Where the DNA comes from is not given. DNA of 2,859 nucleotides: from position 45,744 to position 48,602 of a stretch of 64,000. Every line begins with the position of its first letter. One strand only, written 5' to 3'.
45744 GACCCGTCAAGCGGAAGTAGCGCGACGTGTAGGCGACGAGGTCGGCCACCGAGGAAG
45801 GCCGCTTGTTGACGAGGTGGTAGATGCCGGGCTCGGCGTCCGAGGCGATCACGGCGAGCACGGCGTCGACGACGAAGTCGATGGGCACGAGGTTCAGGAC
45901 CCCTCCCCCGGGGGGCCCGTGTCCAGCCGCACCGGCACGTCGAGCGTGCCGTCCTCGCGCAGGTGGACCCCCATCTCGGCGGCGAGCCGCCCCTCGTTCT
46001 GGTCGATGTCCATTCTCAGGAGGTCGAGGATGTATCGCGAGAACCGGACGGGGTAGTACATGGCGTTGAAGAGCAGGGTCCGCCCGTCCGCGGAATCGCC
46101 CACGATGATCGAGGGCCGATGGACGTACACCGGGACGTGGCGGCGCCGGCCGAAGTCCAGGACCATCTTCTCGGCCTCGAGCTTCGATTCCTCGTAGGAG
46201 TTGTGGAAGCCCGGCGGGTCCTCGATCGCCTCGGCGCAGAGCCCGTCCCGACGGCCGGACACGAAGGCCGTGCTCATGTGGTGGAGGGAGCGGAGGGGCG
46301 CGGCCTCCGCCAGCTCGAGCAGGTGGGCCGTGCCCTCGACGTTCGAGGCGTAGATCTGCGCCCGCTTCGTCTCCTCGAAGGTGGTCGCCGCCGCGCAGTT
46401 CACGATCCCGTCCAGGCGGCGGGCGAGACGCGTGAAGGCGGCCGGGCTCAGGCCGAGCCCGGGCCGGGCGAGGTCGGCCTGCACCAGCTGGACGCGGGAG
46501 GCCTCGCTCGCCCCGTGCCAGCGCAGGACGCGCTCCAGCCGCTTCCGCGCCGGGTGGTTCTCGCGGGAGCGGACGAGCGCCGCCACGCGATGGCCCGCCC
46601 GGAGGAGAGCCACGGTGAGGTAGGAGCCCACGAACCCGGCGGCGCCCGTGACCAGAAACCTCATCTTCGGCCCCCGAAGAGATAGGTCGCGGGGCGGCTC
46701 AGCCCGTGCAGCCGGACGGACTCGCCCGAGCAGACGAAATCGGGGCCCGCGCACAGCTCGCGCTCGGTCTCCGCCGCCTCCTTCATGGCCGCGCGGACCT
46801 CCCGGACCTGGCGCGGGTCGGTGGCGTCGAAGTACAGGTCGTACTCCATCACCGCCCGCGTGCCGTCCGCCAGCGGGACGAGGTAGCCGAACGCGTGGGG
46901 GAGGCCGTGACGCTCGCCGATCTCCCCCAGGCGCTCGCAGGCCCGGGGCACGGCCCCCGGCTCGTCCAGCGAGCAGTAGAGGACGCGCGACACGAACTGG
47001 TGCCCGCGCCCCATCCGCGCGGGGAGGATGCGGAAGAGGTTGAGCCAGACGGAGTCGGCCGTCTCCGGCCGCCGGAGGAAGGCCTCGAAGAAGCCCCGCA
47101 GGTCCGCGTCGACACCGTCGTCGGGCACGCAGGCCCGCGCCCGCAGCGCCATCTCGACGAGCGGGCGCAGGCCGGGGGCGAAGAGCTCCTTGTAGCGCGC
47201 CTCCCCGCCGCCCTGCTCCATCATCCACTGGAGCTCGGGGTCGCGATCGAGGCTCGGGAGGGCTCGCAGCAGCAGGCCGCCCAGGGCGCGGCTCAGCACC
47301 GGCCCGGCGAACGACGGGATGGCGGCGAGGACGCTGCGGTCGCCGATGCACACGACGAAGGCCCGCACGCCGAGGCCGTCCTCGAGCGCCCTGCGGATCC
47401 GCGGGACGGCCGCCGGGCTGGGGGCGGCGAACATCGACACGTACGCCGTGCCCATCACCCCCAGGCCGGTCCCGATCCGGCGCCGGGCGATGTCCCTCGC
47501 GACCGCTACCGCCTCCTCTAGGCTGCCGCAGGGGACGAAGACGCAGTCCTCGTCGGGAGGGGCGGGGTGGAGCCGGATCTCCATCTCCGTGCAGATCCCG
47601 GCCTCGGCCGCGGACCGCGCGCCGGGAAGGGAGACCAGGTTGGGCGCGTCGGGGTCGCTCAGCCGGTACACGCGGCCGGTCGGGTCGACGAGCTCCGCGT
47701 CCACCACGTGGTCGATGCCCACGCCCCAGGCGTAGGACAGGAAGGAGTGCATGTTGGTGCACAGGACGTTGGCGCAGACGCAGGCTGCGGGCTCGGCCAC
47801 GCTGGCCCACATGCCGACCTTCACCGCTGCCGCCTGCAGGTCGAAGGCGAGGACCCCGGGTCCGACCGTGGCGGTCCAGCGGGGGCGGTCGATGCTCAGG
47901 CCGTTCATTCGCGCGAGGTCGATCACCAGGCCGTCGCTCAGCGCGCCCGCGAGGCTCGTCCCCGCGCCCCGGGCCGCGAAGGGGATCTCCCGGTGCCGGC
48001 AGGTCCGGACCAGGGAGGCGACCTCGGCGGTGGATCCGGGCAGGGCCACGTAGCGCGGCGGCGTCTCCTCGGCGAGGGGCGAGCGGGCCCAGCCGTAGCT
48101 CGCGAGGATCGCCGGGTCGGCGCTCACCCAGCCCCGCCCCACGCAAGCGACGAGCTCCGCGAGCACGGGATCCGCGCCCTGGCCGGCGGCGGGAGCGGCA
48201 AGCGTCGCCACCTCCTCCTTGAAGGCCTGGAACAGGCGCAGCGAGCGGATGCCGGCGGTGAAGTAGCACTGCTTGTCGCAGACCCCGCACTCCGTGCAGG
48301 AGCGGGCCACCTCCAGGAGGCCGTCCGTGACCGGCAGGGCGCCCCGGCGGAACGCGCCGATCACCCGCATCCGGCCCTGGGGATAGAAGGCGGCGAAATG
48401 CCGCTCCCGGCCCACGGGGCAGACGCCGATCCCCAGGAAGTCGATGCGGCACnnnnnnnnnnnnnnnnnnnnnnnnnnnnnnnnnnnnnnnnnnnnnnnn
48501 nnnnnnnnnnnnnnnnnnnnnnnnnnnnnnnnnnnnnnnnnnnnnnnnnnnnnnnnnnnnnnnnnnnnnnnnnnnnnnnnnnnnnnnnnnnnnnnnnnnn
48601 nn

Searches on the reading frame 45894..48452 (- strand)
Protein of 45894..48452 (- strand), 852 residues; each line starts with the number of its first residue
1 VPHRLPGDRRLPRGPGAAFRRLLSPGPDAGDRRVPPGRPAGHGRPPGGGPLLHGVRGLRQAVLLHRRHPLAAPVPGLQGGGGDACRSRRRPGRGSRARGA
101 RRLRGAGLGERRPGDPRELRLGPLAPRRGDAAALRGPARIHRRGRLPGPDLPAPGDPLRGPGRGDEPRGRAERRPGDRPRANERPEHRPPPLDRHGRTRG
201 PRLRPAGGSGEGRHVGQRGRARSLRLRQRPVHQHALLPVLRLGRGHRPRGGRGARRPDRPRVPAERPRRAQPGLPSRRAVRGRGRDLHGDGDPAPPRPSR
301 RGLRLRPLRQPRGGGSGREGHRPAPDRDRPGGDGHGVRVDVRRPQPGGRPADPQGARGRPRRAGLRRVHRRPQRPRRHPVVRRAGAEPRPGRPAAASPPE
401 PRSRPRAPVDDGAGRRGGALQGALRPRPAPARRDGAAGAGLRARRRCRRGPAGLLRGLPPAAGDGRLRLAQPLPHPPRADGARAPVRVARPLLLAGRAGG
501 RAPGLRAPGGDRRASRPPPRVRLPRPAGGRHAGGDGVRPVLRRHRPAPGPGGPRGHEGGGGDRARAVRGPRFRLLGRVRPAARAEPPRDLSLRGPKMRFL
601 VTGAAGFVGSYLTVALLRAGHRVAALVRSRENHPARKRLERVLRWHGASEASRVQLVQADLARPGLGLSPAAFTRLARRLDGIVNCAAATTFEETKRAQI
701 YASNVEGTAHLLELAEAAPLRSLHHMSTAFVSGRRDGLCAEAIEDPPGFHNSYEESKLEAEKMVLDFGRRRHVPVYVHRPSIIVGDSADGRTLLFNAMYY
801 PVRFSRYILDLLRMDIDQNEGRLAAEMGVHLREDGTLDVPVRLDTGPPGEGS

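Call 33: search_protein_families(library=pfam, proteins=[window:45894-48452:-], max_evalue=0.001)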
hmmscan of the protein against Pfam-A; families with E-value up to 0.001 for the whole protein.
window:45894-48452:- (852 aa): 8 families
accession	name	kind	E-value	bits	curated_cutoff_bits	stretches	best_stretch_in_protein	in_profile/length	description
PF07993.18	NAD_binding_4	-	3.5e-43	148.1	20.1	1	601-802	1-226/258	Male sterility protein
PF01370.27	Epimerase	-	1.3e-22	80.8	20.9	1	600-787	2-176/240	NAD dependent epimerase/dehydratase family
PF16363.11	GDP_Man_Dehyd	-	2.4e-15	57.3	27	1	600-778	1-178/332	GDP-mannose 4,6 dehydratase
PF04321.23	RmlD_sub_bind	-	1.7e-09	37.6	27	1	597-770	1-142/287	RmlD substrate binding domain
PF01073.25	3Beta_HSD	-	3.3e-09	36.6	22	1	600-766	1-159/280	3-beta hydroxysteroid dehydrogenase/isomerase family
PF05368.20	NmrA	-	0.00026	21.2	27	1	596-639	2-45/298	NmrA-like family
PF13460.12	NAD_binding_10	-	0.00041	20.7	27.2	1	603-763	1-130/184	NAD(P)H-binding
PF08659.16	KR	-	0.00042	20.7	22.6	1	599-727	3-135/180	KR domain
